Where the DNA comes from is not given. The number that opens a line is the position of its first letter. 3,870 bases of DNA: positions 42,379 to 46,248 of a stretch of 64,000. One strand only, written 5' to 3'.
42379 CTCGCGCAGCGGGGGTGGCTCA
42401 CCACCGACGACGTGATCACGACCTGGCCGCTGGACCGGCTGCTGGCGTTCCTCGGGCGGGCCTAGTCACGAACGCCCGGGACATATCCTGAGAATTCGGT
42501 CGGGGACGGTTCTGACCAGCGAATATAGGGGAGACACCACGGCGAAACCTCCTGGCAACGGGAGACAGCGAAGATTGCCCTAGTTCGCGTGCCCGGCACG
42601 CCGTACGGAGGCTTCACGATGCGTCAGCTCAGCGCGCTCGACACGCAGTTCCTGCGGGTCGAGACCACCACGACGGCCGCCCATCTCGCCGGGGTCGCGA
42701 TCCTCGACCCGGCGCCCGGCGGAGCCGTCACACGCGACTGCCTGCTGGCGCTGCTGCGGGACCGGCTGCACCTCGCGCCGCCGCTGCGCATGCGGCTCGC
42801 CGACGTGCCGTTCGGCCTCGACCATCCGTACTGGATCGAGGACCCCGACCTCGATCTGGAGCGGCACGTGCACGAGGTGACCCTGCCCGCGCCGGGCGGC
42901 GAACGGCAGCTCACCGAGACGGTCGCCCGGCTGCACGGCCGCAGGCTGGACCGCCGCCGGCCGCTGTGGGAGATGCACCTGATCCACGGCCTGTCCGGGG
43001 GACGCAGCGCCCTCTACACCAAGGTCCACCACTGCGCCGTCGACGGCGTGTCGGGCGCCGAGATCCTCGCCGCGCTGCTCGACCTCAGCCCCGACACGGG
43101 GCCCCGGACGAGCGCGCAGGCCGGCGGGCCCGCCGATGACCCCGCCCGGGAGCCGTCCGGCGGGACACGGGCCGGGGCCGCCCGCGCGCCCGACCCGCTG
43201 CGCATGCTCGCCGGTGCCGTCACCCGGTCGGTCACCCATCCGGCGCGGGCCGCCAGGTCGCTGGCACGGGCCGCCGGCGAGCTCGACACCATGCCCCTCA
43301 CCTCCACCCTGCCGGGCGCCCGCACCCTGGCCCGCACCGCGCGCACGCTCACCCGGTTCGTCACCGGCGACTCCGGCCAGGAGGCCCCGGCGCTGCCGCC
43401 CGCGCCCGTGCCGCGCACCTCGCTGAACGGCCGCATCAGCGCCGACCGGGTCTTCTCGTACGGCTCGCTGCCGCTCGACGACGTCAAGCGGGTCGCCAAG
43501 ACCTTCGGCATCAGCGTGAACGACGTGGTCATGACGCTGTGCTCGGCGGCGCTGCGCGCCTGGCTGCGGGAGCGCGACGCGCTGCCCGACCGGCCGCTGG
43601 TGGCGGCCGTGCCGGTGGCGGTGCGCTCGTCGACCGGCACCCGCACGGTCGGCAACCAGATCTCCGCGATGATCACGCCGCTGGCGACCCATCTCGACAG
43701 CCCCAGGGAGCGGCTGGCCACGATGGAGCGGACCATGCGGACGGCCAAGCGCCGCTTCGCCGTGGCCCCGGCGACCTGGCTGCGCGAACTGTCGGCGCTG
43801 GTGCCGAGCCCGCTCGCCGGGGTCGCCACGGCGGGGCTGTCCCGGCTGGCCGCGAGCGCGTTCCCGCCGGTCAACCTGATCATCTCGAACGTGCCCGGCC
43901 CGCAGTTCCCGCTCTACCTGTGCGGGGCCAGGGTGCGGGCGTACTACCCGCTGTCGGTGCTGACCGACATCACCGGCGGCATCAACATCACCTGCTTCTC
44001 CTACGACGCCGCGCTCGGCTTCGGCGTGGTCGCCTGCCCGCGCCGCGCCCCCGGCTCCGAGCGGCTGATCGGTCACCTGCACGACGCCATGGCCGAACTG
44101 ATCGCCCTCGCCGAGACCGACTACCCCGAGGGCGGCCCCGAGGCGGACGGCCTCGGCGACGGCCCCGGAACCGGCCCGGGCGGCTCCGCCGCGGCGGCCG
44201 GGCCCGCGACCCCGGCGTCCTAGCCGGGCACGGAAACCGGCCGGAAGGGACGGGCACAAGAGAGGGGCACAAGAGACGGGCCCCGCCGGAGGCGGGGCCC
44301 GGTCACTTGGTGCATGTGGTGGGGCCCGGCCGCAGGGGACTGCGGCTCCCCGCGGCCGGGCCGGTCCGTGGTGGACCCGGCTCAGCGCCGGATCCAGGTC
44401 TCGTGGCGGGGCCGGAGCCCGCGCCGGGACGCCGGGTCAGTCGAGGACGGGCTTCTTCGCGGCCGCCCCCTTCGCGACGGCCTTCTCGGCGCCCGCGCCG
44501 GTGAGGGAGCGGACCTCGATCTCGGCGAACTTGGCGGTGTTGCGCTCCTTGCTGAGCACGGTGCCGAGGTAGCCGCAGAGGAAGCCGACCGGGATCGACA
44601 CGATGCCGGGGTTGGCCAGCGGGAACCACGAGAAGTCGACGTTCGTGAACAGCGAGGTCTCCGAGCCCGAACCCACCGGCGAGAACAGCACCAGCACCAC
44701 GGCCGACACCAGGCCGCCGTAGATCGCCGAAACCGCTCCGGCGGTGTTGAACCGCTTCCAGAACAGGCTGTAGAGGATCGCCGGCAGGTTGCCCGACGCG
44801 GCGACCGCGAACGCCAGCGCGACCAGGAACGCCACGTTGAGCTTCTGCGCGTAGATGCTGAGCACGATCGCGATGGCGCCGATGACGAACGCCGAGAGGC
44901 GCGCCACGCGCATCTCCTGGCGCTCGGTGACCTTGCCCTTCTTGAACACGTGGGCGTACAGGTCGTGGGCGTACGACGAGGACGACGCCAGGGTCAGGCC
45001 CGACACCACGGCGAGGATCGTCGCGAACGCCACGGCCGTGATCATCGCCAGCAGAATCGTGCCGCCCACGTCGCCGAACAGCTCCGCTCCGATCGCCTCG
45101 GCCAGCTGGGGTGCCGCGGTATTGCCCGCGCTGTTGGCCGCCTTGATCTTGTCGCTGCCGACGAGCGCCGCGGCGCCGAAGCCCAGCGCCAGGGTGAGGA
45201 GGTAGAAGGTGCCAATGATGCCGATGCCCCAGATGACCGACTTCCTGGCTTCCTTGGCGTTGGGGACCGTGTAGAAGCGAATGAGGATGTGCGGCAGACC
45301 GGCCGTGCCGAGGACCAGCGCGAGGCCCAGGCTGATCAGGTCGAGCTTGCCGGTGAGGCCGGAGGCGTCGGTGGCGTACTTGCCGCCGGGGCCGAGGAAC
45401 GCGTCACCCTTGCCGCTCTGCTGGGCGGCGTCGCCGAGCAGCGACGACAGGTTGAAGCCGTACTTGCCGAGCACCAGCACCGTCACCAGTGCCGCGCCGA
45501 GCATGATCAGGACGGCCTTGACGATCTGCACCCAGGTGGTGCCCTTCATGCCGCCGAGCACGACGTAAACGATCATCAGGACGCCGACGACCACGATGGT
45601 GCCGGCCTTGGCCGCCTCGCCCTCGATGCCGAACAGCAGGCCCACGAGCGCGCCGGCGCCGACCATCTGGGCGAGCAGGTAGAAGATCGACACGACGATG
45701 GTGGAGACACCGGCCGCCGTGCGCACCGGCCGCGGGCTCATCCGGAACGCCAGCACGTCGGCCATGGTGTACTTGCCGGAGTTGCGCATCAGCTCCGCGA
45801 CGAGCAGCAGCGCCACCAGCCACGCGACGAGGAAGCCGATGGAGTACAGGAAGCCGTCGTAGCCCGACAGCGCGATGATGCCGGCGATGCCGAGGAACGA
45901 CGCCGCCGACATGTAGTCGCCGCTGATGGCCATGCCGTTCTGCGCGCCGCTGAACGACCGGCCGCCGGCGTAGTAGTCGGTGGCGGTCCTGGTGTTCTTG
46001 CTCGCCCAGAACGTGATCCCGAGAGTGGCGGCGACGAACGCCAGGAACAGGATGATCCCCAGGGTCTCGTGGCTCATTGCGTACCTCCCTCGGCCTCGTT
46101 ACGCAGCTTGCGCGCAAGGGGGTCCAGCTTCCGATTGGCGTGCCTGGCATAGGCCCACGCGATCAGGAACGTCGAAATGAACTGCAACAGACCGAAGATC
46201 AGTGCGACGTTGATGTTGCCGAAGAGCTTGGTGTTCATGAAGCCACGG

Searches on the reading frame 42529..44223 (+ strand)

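Call 73: search_protein_families(library=pfam, proteins=[window:42529-44223:+], max_evalue=0.01)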
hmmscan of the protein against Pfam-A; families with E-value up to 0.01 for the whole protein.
window:42529-44223:+ (564 aa): 3 families
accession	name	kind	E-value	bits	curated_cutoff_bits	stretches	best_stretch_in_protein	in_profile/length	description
PF03007.21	WS_DGAT_cat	-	9.2e-67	226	23.6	1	34-334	1-263/263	Wax ester synthase/diacylglycerol acyltransferase catalytic domain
PF06974.18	WS_DGAT_C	-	2.9e-34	118.7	20.7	1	375-524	2-144/145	WS/DGAT C-terminal domain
PF00668.25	Condensation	-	0.0026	16.9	30.6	0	139-176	112-147/456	Condensation domain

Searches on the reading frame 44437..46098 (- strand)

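Call 73: search_protein_families(library=pfam, proteins=[window:44437-46098:-], max_evalue=0.01)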
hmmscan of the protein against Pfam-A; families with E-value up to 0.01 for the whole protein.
window:44437-46098:- (553 aa): 1 family
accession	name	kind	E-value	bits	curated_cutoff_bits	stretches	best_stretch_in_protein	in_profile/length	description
PF00474.23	SSF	-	3.3e-93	313.2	22.8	1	42-461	1-405/406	Sodium:solute symporter family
